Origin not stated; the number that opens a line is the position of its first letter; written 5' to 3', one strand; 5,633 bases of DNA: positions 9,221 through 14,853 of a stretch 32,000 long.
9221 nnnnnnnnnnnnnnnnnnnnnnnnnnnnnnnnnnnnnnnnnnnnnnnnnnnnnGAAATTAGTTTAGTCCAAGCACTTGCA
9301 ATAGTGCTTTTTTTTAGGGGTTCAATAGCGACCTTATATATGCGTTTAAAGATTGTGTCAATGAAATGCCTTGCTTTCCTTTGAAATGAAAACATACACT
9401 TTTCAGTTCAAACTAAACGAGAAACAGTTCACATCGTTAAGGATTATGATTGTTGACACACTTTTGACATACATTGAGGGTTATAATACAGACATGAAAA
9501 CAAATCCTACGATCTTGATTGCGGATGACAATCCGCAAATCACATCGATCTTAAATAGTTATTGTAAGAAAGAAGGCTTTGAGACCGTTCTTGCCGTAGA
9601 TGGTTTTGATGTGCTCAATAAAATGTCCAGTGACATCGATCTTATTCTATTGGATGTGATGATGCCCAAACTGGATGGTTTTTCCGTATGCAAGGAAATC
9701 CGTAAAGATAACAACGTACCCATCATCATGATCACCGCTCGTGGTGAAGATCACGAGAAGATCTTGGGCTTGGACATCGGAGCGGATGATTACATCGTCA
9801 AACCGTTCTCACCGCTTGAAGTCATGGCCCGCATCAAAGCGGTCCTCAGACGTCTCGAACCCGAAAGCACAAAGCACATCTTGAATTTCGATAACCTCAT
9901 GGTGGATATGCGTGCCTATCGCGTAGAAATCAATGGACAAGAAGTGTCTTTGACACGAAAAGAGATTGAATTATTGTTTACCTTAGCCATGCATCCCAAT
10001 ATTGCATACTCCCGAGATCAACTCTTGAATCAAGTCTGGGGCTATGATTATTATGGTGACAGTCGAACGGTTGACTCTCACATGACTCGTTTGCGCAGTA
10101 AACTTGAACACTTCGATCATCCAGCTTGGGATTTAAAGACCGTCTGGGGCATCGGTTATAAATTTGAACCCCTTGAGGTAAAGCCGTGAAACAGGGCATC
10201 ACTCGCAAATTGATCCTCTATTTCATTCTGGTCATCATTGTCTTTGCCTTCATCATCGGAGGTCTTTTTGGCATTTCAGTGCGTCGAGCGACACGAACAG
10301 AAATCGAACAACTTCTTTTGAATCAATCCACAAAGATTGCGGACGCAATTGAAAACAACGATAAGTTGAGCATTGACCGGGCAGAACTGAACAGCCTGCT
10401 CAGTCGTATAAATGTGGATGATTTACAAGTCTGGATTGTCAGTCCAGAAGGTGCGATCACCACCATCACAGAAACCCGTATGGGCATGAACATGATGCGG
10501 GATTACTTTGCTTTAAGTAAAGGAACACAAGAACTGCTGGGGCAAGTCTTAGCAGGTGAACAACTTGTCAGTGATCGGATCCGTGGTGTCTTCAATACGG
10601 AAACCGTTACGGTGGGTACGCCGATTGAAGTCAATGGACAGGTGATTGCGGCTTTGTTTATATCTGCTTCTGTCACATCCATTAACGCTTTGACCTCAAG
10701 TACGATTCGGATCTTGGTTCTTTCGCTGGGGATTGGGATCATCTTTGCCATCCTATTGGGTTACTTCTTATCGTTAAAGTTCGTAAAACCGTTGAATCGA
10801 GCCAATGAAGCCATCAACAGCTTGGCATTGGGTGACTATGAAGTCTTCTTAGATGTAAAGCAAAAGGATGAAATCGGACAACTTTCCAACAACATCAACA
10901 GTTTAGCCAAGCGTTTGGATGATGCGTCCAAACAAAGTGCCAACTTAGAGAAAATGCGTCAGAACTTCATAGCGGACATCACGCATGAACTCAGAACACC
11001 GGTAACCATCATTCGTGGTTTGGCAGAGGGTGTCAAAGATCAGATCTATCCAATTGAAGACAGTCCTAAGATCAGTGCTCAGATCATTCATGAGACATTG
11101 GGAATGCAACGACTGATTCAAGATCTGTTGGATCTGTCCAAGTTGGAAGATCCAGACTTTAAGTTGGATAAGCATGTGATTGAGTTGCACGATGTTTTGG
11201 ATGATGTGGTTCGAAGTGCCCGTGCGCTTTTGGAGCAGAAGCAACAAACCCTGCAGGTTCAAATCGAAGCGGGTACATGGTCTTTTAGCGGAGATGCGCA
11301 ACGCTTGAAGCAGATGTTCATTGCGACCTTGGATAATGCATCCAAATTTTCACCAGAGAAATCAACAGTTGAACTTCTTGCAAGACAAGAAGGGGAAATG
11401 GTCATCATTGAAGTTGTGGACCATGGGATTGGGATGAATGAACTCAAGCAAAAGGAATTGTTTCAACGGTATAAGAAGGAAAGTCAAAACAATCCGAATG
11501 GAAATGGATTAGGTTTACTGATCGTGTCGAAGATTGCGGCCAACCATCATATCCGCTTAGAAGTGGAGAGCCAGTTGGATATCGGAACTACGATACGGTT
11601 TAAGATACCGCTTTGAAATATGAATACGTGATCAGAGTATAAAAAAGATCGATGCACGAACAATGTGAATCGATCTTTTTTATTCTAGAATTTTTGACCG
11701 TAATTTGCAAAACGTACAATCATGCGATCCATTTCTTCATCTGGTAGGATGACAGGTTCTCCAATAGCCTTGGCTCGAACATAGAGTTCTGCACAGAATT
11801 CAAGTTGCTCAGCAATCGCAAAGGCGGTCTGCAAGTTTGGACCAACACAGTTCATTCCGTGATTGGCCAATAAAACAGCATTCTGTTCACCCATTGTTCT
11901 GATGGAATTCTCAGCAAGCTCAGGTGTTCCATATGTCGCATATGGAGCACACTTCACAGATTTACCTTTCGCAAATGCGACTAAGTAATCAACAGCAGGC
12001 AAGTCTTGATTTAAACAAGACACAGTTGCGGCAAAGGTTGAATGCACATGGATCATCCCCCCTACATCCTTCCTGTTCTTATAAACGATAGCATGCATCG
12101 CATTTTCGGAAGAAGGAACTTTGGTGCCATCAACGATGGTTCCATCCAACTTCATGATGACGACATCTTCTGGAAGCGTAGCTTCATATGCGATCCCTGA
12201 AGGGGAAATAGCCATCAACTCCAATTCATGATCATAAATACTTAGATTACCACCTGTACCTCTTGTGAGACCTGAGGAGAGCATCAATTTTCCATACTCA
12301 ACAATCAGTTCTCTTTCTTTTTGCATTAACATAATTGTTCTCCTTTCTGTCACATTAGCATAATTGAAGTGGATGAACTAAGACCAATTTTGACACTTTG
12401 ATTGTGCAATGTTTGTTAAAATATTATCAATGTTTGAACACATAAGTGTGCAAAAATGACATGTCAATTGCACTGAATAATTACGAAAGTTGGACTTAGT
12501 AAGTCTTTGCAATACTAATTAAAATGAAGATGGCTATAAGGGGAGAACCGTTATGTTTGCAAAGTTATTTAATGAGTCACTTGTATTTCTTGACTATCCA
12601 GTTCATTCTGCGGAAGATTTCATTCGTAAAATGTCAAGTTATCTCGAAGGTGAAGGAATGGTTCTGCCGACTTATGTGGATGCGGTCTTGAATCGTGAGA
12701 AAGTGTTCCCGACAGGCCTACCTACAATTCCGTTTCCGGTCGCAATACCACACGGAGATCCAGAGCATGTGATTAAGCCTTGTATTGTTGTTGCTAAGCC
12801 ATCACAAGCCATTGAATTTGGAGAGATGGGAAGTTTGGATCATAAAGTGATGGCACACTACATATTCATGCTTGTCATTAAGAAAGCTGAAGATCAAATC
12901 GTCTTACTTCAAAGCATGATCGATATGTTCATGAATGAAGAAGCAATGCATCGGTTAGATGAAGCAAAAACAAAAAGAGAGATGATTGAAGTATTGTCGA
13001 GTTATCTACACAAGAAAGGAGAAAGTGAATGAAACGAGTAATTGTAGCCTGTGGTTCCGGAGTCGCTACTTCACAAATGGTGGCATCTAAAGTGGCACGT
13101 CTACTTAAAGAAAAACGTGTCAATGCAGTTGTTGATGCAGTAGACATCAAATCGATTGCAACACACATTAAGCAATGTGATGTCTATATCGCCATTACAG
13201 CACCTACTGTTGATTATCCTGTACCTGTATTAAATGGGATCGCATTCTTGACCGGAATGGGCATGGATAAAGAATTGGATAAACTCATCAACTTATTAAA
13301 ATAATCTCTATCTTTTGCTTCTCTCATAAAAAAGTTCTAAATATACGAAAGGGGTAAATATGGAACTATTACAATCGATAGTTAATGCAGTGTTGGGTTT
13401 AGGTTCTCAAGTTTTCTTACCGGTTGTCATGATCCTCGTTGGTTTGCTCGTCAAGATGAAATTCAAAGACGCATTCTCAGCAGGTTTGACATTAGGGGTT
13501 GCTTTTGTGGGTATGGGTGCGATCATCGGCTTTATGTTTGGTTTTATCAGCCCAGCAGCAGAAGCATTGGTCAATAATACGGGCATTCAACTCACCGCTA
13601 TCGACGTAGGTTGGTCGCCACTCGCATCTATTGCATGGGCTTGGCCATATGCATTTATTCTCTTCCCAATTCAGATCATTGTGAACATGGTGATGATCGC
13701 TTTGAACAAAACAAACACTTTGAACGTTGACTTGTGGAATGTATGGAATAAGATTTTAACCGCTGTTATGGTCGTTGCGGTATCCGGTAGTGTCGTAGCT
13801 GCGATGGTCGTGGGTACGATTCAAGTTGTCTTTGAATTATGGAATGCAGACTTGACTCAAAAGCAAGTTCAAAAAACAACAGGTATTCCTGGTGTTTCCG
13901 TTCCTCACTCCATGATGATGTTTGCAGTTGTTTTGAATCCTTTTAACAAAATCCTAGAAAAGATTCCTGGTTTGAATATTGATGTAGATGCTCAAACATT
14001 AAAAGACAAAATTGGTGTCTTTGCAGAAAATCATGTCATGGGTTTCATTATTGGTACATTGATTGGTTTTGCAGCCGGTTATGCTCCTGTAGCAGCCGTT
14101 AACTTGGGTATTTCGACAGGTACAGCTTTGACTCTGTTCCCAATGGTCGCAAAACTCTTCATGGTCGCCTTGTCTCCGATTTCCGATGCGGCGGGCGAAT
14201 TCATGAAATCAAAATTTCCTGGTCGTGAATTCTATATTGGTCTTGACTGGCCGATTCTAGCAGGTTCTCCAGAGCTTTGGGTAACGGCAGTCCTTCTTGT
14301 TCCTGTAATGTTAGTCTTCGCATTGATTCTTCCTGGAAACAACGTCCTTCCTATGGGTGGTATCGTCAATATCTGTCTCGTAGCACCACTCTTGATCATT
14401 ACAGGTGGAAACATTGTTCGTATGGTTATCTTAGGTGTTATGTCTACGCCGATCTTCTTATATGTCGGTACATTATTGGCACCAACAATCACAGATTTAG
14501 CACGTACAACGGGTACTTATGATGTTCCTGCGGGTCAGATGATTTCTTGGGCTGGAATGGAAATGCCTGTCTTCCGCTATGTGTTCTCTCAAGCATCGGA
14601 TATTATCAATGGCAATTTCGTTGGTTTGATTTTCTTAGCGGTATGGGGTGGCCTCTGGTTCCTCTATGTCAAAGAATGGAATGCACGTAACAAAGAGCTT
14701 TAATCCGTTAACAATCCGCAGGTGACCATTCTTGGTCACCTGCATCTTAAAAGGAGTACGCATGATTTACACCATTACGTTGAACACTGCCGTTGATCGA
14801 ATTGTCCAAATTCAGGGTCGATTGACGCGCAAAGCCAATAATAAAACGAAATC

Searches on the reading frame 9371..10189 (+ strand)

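Call 11: search_protein_families(library=pfam, proteins=[window:9371-10189:+], max_evalue=0.001)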
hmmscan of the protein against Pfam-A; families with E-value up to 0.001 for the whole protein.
window:9371-10189:+ (272 aa): 2 families
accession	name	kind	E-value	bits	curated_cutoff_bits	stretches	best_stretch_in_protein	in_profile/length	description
PF00072.30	Response_reg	-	2.2e-27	95.8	30.2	1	48-155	1-110/111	Response regulator receiver domain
PF00486.34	Trans_reg_C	-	3.4e-25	88.3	26.2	1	189-265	1-77/77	Transcriptional regulatory protein, C terminal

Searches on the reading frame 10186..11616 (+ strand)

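Call 92: search_protein_families(library=pfam, proteins=[window:10186-11616:+], max_evalue=0.00001)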
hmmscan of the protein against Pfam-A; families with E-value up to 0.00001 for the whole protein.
window:10186-11616:+ (476 aa): 3 families
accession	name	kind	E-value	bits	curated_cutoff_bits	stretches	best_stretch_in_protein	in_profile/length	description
PF02518.31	HATPase_c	-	5.1e-20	72.4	26.4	1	369-476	1-109/111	Histidine kinase-, DNA gyrase B-, and HSP90-like ATPase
PF00512.31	HisKA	-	1.4e-15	57.5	26.9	1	257-322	1-65/66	His Kinase A (phospho-acceptor) domain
PF00672.30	HAMP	-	6.6e-09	36.4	25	1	195-245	2-52/53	HAMP domain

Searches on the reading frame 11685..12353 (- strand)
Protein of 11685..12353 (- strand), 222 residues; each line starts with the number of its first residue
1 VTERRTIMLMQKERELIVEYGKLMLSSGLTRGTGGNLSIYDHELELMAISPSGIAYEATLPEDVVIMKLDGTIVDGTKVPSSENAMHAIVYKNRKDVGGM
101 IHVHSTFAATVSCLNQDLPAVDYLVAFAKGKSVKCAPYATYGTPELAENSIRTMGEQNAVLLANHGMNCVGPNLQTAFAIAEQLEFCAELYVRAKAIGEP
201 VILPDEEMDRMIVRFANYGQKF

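Call 11: search_protein_families(library=pfam, proteins=[window:11685-12353:-], max_evalue=0.001)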
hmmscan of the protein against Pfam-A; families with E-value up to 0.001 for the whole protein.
window:11685-12353:- (222 aa): 1 family
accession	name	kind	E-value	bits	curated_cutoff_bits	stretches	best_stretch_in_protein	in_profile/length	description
PF00596.27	Aldolase_II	-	2.4e-48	164.9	22.2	1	16-192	2-183/183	Class II Aldolase and Adducin N-terminal domain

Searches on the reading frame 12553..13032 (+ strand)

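Call 92: search_protein_families(library=pfam, proteins=[window:12553-13032:+], max_evalue=0.00001)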
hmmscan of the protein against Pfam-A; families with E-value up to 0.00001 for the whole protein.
window:12553-13032:+ (159 aa): 1 family
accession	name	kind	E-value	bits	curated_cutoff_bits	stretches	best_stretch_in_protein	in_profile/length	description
PF00359.27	PTS_EIIA_2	-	4.2e-30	105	27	1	5-150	2-143/144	Phosphoenolpyruvate-dependent sugar phosphotransferase system, EIIA 2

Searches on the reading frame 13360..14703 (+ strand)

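Call 11: search_protein_families(library=pfam, proteins=[window:13360-14703:+], max_evalue=0.001)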
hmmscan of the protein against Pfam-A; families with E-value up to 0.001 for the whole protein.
window:13360-14703:+ (447 aa): 1 family
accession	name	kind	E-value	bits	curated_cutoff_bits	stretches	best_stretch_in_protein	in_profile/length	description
PF03611.19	EIIC-GAT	-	4.9e-75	253.5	24.2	1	11-386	2-389/394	PTS system sugar-specific permease component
